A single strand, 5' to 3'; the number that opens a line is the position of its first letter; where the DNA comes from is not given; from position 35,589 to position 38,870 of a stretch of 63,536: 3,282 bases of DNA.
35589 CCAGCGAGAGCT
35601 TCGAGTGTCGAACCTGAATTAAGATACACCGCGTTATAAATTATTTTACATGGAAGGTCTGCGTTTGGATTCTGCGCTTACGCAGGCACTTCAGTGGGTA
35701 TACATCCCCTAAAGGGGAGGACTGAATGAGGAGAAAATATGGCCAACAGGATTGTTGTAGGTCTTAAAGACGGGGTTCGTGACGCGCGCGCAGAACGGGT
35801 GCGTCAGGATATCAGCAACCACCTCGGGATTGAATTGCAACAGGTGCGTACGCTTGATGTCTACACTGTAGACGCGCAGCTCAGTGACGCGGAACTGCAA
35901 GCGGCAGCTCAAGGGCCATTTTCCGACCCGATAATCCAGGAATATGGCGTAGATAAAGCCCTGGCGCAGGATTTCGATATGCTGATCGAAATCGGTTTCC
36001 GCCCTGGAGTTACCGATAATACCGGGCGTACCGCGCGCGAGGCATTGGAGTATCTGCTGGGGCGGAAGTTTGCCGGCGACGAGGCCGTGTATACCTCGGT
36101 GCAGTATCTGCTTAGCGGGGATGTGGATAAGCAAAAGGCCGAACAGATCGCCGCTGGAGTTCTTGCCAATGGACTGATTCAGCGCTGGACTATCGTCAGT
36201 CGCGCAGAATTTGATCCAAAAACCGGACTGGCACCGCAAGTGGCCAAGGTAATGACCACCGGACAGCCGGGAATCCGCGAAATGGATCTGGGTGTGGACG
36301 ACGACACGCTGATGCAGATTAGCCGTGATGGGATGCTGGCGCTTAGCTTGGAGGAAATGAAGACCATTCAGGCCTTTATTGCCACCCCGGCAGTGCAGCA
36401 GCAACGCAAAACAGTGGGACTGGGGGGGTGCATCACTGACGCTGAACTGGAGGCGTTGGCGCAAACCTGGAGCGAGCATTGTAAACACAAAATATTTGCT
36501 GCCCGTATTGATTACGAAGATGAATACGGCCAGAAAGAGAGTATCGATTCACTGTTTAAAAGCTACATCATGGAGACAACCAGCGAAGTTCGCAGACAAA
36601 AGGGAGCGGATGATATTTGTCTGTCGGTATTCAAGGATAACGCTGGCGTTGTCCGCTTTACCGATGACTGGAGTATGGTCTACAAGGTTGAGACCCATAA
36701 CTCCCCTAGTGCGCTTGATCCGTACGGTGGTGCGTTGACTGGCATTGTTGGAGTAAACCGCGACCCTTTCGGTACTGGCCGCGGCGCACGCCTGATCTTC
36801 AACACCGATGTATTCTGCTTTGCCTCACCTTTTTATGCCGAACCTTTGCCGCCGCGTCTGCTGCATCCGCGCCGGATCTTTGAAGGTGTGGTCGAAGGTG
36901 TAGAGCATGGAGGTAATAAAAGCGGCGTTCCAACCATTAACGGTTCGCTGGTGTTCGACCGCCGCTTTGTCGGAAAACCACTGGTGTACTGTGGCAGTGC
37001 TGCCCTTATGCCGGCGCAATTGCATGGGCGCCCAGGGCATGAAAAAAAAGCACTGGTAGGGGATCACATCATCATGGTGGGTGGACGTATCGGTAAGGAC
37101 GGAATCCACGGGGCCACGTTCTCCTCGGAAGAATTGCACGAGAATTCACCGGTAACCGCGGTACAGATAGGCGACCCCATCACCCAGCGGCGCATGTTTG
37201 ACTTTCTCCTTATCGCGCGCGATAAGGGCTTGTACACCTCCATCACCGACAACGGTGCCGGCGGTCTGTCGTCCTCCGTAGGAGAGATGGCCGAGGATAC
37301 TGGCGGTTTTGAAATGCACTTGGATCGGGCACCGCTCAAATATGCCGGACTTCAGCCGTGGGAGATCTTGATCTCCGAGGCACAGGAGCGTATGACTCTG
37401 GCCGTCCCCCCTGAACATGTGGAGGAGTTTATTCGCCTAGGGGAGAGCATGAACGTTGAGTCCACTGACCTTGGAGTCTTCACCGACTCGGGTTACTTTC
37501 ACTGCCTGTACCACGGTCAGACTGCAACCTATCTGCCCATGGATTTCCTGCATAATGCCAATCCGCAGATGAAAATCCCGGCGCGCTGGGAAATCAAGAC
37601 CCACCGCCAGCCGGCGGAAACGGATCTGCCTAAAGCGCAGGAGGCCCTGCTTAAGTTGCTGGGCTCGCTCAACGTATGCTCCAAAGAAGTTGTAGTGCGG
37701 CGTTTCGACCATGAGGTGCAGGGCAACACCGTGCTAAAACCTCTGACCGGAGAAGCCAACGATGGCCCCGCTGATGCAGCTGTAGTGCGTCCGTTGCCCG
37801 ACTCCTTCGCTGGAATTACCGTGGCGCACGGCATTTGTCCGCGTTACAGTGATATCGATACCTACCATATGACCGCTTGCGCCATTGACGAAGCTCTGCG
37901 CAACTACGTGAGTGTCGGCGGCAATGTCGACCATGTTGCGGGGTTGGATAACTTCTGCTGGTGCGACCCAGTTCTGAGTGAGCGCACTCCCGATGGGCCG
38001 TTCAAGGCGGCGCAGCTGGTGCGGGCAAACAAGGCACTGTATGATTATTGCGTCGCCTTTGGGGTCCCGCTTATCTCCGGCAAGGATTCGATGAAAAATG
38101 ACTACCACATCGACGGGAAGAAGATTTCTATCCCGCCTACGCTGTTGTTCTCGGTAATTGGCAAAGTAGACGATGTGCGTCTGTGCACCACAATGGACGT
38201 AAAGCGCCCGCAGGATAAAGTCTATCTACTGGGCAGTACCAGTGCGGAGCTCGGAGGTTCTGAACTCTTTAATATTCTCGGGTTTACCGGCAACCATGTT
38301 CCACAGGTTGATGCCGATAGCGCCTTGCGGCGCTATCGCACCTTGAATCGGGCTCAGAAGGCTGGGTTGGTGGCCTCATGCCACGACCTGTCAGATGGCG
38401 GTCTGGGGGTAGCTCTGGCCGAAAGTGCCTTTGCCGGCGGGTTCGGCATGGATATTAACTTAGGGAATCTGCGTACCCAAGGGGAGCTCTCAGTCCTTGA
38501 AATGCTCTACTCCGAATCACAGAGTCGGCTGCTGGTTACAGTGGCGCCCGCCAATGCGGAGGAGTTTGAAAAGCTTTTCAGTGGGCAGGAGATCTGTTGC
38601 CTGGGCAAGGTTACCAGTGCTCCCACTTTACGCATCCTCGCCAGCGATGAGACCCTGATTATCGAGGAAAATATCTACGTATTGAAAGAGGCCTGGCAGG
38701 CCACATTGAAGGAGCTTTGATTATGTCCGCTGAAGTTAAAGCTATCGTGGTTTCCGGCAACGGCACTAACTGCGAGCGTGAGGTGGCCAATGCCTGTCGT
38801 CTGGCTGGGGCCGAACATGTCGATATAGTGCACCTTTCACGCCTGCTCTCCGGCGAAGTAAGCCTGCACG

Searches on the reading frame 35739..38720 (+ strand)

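Call 82: search_protein_families(library=pfam, proteins=[window:35739-38720:+], max_evalue=0.00001)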
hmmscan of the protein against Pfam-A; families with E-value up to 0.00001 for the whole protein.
window:35739-38720:+ (993 aa): 4 families
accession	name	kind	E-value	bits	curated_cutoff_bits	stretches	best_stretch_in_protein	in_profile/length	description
PF02769.27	AIRS_C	-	7.6e-50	169.6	23.1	2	440-585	2-149/156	AIR synthase related protein, C-terminal domain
PF00586.29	AIRS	-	2.8e-20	73.3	24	1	300-418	2-106/112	AIR synthase related protein, N-terminal domain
PF18072.6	FGAR-AT_linker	-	5e-14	53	26.6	1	191-251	1-50/50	Formylglycinamide ribonucleotide amidotransferase linker domain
PF02700.19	PurS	-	1.7e-09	38.1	22.2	0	4-71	3-75/77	Phosphoribosylformylglycinamidine (FGAM) synthase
